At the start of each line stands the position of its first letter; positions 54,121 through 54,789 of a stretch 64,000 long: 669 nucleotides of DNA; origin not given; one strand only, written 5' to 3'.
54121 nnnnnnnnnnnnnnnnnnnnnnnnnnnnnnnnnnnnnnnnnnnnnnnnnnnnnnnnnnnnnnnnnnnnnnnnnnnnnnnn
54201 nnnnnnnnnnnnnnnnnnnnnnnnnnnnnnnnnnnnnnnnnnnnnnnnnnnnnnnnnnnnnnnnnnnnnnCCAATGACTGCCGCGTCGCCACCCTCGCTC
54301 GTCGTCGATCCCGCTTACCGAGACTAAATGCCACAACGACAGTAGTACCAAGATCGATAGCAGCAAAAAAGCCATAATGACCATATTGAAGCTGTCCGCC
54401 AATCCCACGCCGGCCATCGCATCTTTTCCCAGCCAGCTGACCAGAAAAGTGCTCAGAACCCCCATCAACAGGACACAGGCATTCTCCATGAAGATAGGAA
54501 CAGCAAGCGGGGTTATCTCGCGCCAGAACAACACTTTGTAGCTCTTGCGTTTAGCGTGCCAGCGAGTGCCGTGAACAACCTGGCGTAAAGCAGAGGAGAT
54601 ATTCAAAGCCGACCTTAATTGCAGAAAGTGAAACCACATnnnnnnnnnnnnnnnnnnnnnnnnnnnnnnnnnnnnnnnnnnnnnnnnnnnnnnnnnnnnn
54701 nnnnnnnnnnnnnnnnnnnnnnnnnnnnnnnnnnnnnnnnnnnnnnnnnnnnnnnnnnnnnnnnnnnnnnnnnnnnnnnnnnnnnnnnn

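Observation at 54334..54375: yeeO split by a single-base change in a homopolymer run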

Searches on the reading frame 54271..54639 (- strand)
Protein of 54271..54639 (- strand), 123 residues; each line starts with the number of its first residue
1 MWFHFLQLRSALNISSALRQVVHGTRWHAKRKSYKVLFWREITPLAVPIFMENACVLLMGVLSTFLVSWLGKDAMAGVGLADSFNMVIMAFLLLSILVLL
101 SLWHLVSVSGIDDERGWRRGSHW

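Call 18: find_homologous_proteins(query=window:54271-54639:-, max_evalue=1e-10)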
Query seq(123 aa) (123 aa): 119 proteins with E <= 1e-10 among 169 candidates.
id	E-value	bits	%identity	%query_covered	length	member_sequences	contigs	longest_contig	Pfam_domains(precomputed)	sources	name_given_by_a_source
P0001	3.1e-74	265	100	100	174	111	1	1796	PF01554.24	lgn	-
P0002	6.0e-58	213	89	94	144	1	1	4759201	PF01554.24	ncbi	-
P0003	8.3e-57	209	98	83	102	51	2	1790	PF01554.24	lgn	-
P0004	1.9e-56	208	91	93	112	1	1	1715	PF01554.24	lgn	-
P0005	1.9e-54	201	97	79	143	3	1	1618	PF01554.24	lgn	-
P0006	2.9e-53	197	98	75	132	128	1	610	PF01554.24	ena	-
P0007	8.6e-53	196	100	74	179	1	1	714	PF01554.24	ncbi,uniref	ncbi:MATE family efflux transporter, partial [Escherichia coli]|uniref:MATE family efflux transporte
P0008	2.9e-51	191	81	91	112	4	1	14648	PF01554.24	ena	-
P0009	2.6e-45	172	95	67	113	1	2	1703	-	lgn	-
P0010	4.6e-45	171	98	66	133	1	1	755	PF01554.24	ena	-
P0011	7.4e-42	161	96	64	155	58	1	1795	-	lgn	-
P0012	1.0e-41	160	82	74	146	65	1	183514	PF01554.24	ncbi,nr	ncbi:TPA: FMN/FAD transporter, partial [Salmonella enterica subsp. enterica serovar Typhimurium]|nr:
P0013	1.7e-41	159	82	74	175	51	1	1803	PF01554.24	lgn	-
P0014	1.9e-41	159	82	75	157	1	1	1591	PF01554.24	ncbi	-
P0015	3.6e-41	158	82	74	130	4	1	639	PF01554.24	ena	-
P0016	1.4e-40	156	65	100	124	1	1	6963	PF01554.24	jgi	-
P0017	4.1e-40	155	66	94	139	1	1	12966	PF01554.24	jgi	jgi:fumarate reductase subunit C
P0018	1.1e-39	154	81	74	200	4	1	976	PF01554.24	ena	-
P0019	1.6e-39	153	73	81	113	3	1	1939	PF01554.24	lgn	-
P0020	2.1e-39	153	78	75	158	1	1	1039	PF01554.24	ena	-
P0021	6.4e-39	151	76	74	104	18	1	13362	PF01554.24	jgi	jgi:Na+-driven multidrug efflux pump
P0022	7.4e-39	151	76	74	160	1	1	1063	PF01554.24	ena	-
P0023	7.7e-39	151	75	75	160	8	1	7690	PF01554.24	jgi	jgi:Na+-driven multidrug efflux pump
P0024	1.7e-38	150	74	75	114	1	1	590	PF01554.24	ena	-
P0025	2.7e-38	149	86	65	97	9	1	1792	PF01554.24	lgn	-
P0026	3.5e-38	149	84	69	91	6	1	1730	PF01554.24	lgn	-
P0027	1.3e-37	147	85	65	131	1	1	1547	PF01554.24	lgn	-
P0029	1.7e-37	146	85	65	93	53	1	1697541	PF01554.24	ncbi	-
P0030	2.3e-37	146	85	65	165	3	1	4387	PF01554.24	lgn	-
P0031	5.5e-37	145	86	65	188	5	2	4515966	PF01554.24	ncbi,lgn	-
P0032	7.5e-37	144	75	74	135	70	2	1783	PF01554.24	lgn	-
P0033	8.9e-37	144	96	58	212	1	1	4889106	PF01554.24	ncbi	-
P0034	1.0e-36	144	83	66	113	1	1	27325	PF01554.24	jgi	jgi:Na+-driven multidrug efflux pump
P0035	1.1e-36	144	83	66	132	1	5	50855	PF01554.24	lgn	-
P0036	1.2e-36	144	62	91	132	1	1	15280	PF01554.24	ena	-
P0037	1.7e-36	143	64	91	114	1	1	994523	PF01554.24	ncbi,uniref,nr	ncbi:MATE family multidrug exporter [Klebsiella pneumoniae]|uniref:MATE family multidrug exporter n=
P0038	2.2e-36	143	81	66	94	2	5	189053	PF01554.24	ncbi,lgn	-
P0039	2.8e-36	143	84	65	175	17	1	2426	PF01554.24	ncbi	-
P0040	3.2e-36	142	83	65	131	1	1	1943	PF01554.24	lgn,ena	-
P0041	6.3e-36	141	81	65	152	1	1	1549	PF01554.24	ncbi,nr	ncbi:MAG: MATE family efflux transporter, partial [Enterobacter sp.]|nr:MATE family efflux transport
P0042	6.7e-36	141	79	66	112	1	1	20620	PF01554.24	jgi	jgi:Na+-driven multidrug efflux pump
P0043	7.1e-36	141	79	65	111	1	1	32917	PF01554.24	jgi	jgi:Na+-driven multidrug efflux pump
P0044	1.1e-35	141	61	91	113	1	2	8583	PF01554.24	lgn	-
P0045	2.0e-35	140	80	65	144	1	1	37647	PF01554.24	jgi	jgi:Na+-driven multidrug efflux pump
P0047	1.8e-34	137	77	66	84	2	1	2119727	PF01554.24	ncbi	-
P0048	1.9e-34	137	78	66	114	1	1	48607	PF01554.24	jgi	jgi:Na+-driven multidrug efflux pump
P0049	2.6e-34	136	79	66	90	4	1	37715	PF01554.24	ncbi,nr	ncbi:TPA: FMN/FAD transporter, partial [Pluralibacter gergoviae]|nr:FMN/FAD transporter [Pluralibact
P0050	4.3e-34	136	79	65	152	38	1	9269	PF01554.24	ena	-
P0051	5.0e-34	135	67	87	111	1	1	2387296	PF01554.24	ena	-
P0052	6.5e-34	135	76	65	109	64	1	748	PF01554.24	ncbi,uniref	ncbi:MATE family efflux transporter, partial [Klebsiella pneumoniae]|uniref:MATE family efflux trans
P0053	9.1e-34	134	79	65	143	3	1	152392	PF01554.24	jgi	jgi:Na+-driven multidrug efflux pump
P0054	9.8e-34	134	90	59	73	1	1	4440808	PF01554.24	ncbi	-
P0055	1.3e-33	134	80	65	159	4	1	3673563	PF01554.24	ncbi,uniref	ncbi:MATE family efflux transporter, partial [Pluralibacter gergoviae]|uniref:MATE family efflux tra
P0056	1.9e-33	133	75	72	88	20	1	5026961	PF01554.24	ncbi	-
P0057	2.5e-33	133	75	66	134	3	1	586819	PF01554.24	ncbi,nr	ncbi:MATE family multidrug exporter [Klebsiella pneumoniae subsp. rhinoscleromatis]|nr:MATE family m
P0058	3.0e-33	133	76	65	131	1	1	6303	PF01554.24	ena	-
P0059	3.3e-33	133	88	55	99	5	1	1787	PF01554.24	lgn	-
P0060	6.1e-33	132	76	65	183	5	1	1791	PF01554.24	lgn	-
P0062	1.4e-32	131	61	85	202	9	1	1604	PF01554.24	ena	-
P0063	2.1e-32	130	87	55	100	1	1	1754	PF01554.24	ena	-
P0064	3.3e-32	129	66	73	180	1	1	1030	PF01554.24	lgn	-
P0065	6.4e-32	128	73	66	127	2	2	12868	PF01554.24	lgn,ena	-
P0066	1.5e-31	127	81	60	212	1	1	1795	PF01554.24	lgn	-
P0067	2.1e-31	127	75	64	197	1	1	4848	PF01554.24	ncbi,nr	ncbi:MAG TPA: FMN/FAD transporter, partial [Erwinia persicina]|nr:FMN/FAD transporter [Erwinia persi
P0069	6.0e-31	125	76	62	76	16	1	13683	PF01554.24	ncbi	ncbi:MATE family efflux transporter, partial [Klebsiella pneumoniae]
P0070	6.2e-31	125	59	79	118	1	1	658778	PF01554.24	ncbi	-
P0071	6.9e-31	125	60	84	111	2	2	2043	PF01554.24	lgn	-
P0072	1.0e-30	125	59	77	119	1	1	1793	PF01554.24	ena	-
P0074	3.0e-30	123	68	65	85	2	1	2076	PF01554.24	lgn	-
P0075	3.3e-30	123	59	77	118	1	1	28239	PF01554.24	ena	-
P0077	9.6e-30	121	76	60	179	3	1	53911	PF01554.24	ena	-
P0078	1.1e-29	121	70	64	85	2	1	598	PF01554.24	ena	-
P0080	6.1e-29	119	76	59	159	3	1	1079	PF01554.24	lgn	-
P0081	3.9e-27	113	81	52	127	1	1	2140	PF01554.24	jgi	jgi:Na+-driven multidrug efflux pump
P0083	3.8e-26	110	60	75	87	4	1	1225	PF01554.24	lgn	-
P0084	1.4e-25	108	68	66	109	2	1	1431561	PF01554.24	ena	-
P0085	1.6e-25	108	94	44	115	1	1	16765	PF01554.24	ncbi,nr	ncbi:MATE family multidrug exporter [Serratia marcescens]|nr:MATE family multidrug exporter [Serrati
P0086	3.0e-25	107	96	46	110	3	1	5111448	PF01554.24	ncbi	-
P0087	5.9e-25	106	95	45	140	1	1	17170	PF01554.24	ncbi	-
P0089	8.0e-24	102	86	46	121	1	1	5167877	PF01554.24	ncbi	-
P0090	1.3e-23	102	62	75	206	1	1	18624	PF01554.24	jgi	jgi:Na+-driven multidrug efflux pump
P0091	2.6e-23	101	89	45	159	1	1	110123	PF01554.24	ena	-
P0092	6.0e-23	99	88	46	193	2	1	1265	PF01554.24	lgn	-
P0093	1.2e-22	99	83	48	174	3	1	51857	PF01554.24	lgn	-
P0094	1.4e-22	98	87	45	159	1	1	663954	PF01554.24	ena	-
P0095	1.2e-21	95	91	45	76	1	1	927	PF01554.24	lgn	-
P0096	1.3e-21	95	86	46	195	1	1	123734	PF01554.24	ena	-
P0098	9.0e-20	89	79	47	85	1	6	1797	PF01554.24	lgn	-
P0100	2.6e-18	84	92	39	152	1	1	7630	PF01554.24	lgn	-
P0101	3.0e-18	84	73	49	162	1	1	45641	PF01554.24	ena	-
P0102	2.0e-17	82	89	38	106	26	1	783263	PF01554.24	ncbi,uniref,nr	ncbi:inner membrane protein [Klebsiella michiganensis]|uniref:Inner membrane protein n=1 Tax=Klebsie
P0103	4.1e-17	81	59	65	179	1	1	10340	PF01554.24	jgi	jgi:Na+-driven multidrug efflux pump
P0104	6.6e-17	80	89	37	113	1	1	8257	PF01554.24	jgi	jgi:Na+-driven multidrug efflux pump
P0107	4.3e-16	77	98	34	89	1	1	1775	PF01554.24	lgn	-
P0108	5.5e-16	77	98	34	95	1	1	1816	PF01554.24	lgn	-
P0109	1.0e-15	76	89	36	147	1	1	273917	PF01554.24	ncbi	ncbi:MATE family efflux transporter [Enterobacter hormaechei]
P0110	2.2e-15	75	51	74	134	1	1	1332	PF01554.24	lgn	-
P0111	2.8e-15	75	93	34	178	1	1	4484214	PF01554.24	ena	-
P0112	3.8e-15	74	62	55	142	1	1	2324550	PF01554.24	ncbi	-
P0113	3.9e-15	74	100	33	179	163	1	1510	PF01554.24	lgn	-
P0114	1.1e-14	73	56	71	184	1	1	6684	PF01554.24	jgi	jgi:hypothetical protein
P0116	1.4e-13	69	51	65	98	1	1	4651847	PF01554.24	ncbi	-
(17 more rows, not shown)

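Call 21: find_encoding_contigs(protein=P0120, flank=10000, max_places=6)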
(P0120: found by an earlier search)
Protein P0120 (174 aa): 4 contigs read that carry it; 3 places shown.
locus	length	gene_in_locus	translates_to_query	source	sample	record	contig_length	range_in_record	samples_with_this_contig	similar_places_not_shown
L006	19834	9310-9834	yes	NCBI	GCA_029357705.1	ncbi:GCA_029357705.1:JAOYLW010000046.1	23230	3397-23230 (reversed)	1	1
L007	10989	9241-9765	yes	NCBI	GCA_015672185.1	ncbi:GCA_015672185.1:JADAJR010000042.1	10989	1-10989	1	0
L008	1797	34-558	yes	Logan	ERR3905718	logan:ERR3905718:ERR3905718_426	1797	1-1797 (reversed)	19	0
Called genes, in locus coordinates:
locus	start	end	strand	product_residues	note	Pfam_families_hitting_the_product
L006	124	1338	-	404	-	PF08220:HTH_DeoR, PF00294:PfkB, PF08543:Phos_pyr_kin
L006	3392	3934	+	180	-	PF02283:CobU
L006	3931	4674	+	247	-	PF02654:CobS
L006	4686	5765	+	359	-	PF02277:DBI_PRT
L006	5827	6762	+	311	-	PF03734:YkuD, PF17969:Ldt_C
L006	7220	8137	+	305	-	PF00126:HTH_1, PF03466:LysR_substrate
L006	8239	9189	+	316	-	PF00126:HTH_1, PF03466:LysR_substrate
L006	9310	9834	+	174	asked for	PF01554:MatE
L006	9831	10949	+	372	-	PF01554:MatE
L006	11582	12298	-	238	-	PF20772:TACO1_YebC_N, PF01709:Transcrip_reg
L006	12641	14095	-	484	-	PF10423:AMNp_N, PF01048:PNP_UDP_1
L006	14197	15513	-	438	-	PF00083:Sugar_tr, PF07690:MFS_1, PF00083:Sugar_tr (weak), PF07690:MFS_1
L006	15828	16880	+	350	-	PF01075:Glyco_transf_9 (weak)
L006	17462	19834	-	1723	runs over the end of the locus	PF02369:Big_1, PF02369:Big_1, PF09134:Invasin_D3, PF02369:Big_1, PF09134:Invasin_D3, PF02369:Big_1, PF09134:Invasin_D3, PF02369:Big_1, +21 more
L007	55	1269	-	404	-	PF08220:HTH_DeoR, PF00294:PfkB, PF08543:Phos_pyr_kin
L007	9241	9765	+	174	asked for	PF01554:MatE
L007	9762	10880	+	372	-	PF01554:MatE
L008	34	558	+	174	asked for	PF01554:MatE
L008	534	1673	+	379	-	PF01554:MatE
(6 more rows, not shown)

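Call 24: find_encoding_contigs(protein=P0121, flank=1500, max_places=10)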
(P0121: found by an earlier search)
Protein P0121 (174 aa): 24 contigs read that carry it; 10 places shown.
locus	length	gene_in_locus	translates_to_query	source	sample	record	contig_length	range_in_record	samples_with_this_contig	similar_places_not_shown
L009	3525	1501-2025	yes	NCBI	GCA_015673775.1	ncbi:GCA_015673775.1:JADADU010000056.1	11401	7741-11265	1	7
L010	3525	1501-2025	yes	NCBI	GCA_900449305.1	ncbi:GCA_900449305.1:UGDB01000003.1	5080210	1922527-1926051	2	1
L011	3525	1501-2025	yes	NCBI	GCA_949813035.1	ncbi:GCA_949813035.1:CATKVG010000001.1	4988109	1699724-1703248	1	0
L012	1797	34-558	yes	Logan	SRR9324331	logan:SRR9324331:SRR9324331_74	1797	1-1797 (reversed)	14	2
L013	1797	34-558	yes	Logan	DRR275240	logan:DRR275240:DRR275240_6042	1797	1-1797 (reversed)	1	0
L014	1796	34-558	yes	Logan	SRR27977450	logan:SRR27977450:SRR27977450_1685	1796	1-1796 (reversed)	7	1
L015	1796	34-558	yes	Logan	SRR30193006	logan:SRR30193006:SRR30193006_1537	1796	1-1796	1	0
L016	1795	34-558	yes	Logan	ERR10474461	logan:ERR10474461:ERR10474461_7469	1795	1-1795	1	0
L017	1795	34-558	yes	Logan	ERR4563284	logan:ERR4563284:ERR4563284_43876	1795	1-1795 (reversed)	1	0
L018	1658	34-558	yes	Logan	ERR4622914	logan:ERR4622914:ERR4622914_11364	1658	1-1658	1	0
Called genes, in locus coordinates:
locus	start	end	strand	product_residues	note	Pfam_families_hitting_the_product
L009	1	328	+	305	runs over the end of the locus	PF00126:HTH_1, PF03466:LysR_substrate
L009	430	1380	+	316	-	PF00126:HTH_1, PF03466:LysR_substrate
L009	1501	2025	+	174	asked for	PF01554:MatE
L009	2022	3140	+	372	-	PF01554:MatE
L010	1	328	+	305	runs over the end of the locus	PF00126:HTH_1, PF03466:LysR_substrate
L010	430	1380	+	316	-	PF00126:HTH_1, PF03466:LysR_substrate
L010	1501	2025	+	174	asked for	PF01554:MatE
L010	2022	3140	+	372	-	PF01554:MatE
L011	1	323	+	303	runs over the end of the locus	PF00126:HTH_1, PF03466:LysR_substrate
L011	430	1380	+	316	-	PF00126:HTH_1, PF03466:LysR_substrate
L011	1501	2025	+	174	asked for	PF01554:MatE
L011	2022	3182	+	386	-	PF01554:MatE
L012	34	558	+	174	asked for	PF01554:MatE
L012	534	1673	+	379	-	PF01554:MatE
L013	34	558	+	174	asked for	PF01554:MatE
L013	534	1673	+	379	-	PF01554:MatE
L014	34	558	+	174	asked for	PF01554:MatE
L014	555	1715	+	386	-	PF01554:MatE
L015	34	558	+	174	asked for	PF01554:MatE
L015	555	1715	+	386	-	PF01554:MatE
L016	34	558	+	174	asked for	PF01554:MatE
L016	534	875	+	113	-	PF01554:MatE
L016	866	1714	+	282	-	PF01554:MatE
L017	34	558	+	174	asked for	PF01554:MatE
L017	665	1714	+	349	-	PF01554:MatE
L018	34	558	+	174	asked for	PF01554:MatE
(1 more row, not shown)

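Call 25: find_encoding_contigs(protein=P0125, flank=1500, max_places=10)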
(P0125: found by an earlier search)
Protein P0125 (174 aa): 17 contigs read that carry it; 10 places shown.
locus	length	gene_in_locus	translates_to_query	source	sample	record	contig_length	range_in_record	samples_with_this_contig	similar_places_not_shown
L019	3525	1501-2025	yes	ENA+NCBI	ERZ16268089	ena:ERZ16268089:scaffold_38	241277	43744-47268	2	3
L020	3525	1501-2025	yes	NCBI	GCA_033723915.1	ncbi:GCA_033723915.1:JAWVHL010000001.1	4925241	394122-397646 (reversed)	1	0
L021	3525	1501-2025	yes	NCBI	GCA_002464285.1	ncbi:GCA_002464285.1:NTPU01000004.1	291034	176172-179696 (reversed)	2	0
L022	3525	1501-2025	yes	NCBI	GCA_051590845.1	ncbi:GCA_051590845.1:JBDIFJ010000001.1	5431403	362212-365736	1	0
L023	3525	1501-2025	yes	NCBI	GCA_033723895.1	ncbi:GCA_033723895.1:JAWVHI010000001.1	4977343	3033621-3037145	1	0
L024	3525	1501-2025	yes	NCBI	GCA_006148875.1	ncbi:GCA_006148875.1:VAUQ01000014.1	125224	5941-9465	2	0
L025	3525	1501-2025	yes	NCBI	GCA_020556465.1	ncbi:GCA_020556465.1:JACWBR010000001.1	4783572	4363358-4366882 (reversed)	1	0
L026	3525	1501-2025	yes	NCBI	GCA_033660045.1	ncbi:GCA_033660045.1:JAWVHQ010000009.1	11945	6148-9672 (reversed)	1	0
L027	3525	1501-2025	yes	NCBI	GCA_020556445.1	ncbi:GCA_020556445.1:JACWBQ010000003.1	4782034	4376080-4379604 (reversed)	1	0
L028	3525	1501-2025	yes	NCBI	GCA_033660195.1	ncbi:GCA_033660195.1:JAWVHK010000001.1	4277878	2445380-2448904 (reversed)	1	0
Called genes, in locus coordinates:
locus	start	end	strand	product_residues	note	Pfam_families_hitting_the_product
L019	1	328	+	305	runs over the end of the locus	PF00126:HTH_1, PF03466:LysR_substrate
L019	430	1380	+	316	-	PF00126:HTH_1, PF03466:LysR_substrate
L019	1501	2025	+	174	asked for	PF01554:MatE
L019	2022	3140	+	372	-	PF01554:MatE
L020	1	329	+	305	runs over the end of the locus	PF00126:HTH_1, PF03466:LysR_substrate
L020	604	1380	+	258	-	PF03466:LysR_substrate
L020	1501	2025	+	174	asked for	PF01554:MatE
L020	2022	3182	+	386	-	PF01554:MatE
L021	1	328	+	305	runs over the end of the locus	PF00126:HTH_1, PF03466:LysR_substrate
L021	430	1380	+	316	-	PF00126:HTH_1, PF03466:LysR_substrate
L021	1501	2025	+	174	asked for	PF01554:MatE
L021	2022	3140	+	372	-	PF01554:MatE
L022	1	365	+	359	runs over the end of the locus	PF02277:DBI_PRT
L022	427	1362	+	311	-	PF03734:YkuD, PF17969:Ldt_C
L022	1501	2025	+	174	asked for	PF01554:MatE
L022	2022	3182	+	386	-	PF01554:MatE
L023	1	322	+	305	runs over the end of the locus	PF00126:HTH_1, PF03466:LysR_substrate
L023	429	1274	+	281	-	PF00126:HTH_1, PF03466:LysR_substrate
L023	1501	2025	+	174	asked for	PF01554:MatE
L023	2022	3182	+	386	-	PF01554:MatE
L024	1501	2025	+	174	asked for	PF01554:MatE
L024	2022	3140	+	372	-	PF01554:MatE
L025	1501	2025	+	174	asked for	PF01554:MatE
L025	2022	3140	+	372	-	PF01554:MatE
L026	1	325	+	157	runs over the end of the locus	PF03466:LysR_substrate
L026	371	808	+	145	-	PF00126:HTH_1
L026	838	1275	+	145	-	PF03466:LysR_substrate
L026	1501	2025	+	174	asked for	PF01554:MatE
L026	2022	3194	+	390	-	PF01554:MatE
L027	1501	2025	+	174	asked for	PF01554:MatE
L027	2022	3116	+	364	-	PF01554:MatE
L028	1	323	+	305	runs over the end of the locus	PF00126:HTH_1, PF03466:LysR_substrate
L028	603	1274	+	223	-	PF03466:LysR_substrate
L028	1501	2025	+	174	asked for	PF01554:MatE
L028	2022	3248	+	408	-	PF01554:MatE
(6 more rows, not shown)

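Call 43: search_protein_families(library=ncbifam, proteins=[window:54271-54639:-])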
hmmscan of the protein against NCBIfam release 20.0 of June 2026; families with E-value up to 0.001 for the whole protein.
seq(123 aa): 2 families
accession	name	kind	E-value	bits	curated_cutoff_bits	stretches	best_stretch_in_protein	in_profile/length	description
NF007562.1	PRK10189.1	equivalog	6e-42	144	465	1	15-92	2-79/470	EmmdR/YeeO family multidrug/toxin efflux MATE transporter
TIGR00797.1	matE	subfamily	0.00013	21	147.4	1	48-93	1-46/396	MATE family efflux transporter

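Call 44: search_protein_families(library=pfam, proteins=[window:54271-54639:-])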
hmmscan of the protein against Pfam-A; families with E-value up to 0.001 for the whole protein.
seq(123 aa): 1 family
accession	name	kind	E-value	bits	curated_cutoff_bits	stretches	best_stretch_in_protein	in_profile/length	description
PF01554.23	MatE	-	1e-07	32.2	24.9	1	48-93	1-46/161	MatE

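Call 48: find_encoding_contigs(protein=P0014, flank=1500, max_places=3)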
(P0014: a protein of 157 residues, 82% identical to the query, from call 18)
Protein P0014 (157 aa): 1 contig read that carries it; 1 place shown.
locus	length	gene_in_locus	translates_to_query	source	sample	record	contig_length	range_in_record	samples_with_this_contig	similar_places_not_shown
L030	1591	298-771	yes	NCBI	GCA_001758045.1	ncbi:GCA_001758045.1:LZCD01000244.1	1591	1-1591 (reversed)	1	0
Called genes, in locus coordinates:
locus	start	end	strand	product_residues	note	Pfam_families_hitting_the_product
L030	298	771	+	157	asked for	PF01554:MatE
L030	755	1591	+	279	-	?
